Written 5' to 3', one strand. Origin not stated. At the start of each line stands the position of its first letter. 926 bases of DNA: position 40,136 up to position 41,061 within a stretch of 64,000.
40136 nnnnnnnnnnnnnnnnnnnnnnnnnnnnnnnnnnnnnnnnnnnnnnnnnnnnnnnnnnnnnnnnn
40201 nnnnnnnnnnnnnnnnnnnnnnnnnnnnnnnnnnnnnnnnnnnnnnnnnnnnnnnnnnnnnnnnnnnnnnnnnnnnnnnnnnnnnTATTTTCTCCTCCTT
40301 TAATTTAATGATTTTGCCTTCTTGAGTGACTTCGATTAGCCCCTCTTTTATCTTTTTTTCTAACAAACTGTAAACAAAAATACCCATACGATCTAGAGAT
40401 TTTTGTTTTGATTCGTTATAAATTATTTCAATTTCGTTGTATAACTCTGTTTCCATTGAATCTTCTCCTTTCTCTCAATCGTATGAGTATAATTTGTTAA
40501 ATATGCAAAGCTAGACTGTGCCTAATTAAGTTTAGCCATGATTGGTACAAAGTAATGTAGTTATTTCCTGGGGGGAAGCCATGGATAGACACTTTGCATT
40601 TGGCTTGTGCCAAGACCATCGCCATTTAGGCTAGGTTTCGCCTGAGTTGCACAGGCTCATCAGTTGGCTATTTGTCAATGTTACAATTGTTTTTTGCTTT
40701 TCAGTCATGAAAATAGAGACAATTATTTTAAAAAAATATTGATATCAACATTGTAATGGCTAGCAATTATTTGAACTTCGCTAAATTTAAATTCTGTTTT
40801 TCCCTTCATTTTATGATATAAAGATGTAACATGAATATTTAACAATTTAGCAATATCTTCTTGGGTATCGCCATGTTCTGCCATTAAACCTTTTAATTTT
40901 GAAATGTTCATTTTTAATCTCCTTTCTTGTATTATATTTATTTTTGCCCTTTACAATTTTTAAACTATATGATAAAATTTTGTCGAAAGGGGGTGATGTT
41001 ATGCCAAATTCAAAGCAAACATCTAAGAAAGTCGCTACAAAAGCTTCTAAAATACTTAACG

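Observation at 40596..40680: Canonical hammerhead ribozyme core on the phage early leftward transcript, between cro and the first early genes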

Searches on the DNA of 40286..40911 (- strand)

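Call 3: search_rna_families(source=window, start=40450, end=40800, threshold=evalue, max_evalue=10, show_alignments=6)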
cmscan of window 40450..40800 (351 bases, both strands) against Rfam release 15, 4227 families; matches with E-value up to 10: 4.
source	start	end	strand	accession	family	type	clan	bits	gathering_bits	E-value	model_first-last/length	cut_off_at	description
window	40609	40690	-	RF03152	RAGATH-1-hammerhead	Gene; ribozyme;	-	21.2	56.3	0.28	1-77/77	no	RAGATH-1 hammerhead ribozyme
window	40637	40678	-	RF00008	Hammerhead_3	Gene; ribozyme;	CL00010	19.9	48.5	0.095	9-47/54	no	Hammerhead ribozyme (type III)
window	40454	40539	-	RF01054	preQ1-II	Cis-reg; riboswitch;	-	18.8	47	1.2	1-99/99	no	PreQ1-II (pre queuosine) riboswitch aptamer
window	40695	40765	+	RF00577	SNORD72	Gene; snRNA; snoRNA; CD-box;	-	17.4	43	7.2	1-80/80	no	Small nucleolar RNA SNORD72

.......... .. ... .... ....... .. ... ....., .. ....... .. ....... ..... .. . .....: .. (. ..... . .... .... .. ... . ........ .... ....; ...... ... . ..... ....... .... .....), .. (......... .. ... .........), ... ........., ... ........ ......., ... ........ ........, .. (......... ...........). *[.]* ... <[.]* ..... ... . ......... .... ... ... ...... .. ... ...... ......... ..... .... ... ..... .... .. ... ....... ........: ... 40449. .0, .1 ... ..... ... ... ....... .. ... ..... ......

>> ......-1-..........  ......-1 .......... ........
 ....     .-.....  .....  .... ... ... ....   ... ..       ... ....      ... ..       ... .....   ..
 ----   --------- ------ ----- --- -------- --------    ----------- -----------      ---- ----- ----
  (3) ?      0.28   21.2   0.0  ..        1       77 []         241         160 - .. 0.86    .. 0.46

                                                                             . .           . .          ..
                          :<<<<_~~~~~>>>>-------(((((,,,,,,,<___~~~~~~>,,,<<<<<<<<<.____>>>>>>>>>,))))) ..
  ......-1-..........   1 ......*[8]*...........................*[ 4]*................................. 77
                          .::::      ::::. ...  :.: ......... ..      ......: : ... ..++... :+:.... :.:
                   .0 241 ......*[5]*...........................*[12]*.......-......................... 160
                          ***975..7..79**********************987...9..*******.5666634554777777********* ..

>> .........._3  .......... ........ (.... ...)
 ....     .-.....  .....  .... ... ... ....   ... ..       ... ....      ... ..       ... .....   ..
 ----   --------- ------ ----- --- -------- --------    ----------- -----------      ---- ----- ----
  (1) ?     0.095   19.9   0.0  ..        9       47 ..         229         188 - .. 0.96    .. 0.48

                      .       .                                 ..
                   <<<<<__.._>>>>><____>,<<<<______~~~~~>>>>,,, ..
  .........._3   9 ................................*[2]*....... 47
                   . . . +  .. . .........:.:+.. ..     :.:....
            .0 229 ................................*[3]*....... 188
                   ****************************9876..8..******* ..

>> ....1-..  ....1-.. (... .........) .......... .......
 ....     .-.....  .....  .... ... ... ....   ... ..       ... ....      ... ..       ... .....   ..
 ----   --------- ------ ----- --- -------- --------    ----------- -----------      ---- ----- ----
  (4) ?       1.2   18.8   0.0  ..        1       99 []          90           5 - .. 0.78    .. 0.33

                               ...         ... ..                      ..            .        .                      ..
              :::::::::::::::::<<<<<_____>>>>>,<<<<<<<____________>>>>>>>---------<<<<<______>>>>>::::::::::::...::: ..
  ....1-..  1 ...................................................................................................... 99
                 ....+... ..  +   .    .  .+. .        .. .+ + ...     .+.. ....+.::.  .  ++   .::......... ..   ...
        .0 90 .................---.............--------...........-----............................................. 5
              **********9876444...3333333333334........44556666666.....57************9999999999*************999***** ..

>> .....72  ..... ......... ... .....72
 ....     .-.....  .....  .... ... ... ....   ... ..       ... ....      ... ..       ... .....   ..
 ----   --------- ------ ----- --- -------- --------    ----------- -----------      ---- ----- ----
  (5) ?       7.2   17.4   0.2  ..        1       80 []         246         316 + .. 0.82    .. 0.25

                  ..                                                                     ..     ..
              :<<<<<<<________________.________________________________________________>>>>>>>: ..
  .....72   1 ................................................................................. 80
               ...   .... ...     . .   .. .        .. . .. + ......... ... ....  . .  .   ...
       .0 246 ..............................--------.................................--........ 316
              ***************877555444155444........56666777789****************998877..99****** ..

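Call 8: search_dna_similar(query=window:40457-40722:-, collection=phages, mode=distant, max_evalue=0.01, max_rows=40)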
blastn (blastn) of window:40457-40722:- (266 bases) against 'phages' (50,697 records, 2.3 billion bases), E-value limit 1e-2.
No match.

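Call 28: search_with_rna_model(model_id=R1, sources=[L097, L098, L099, L100, L101, L102, L103, L104, L105, L106, L107, L108], max_evalue=1)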
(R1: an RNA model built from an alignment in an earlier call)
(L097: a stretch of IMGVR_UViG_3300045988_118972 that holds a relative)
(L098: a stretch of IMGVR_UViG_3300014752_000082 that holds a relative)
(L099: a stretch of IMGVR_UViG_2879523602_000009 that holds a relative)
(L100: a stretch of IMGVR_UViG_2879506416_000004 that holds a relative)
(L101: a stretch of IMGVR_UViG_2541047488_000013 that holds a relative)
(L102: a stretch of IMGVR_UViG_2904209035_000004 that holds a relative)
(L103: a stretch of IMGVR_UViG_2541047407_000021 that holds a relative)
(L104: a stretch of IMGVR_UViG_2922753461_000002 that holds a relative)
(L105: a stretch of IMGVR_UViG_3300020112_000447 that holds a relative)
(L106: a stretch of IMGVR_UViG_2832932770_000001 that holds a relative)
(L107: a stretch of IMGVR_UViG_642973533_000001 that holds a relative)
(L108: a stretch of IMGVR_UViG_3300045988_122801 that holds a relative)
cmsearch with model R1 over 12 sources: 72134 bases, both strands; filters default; matches with E-value up to 1: 0.
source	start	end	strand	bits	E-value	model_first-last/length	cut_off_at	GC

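Call 54: search_with_rna_model(model_id=R1, sources=[L137, L138, L139, L140, L141, L142, L143, L144, L145, L146, L147, L148, L149, L150, L151, L119, L120], max_evalue=1)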
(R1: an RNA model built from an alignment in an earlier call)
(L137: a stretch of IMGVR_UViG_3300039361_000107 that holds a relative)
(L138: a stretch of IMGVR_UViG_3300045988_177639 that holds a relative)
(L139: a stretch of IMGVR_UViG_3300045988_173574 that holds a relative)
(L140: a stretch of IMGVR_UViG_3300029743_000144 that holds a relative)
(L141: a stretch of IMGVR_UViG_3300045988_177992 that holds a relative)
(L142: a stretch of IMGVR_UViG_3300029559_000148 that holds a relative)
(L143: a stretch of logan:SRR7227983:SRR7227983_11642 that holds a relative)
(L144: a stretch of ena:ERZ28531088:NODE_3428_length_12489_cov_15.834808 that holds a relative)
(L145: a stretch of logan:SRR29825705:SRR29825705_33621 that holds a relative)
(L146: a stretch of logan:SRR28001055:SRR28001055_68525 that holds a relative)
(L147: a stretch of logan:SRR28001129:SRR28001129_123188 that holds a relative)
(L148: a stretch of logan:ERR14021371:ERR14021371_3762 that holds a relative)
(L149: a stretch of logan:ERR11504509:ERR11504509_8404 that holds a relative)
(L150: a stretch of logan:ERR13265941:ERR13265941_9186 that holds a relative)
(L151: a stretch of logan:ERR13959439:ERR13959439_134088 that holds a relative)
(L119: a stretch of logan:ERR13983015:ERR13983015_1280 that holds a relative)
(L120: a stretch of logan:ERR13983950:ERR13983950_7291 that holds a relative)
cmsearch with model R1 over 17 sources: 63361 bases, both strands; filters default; matches with E-value up to 1: 15.
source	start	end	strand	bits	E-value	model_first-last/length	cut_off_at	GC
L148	1318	1388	+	44.2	3.5e-12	1-60/60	no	0.41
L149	1318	1388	+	44.2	3.5e-12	1-60/60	no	0.41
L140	929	998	+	43.4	6.6e-12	1-60/60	no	0.37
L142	1307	1376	+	43.4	6.6e-12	1-60/60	no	0.37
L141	1307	1376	+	38.1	4e-10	1-60/60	no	0.41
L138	1307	1376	+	37.4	7.1e-10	1-60/60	no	0.4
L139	1307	1376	+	37.4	7.1e-10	1-60/60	no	0.4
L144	1309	1378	+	37.4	7.1e-10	1-60/60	no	0.4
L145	222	291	+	37.4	7.1e-10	1-60/60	no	0.4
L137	1307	1376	+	37.1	9.3e-10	1-60/60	no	0.41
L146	1178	1248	+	37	9.6e-10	1-60/60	no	0.44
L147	263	333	+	37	9.6e-10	1-60/60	no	0.44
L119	978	1028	+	36.7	1.3e-09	1-60/60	no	0.45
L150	1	62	+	24.8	1.4e-05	10-60/60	5'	0.4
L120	5233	5284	+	19.5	0.00087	1-60/60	no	0.44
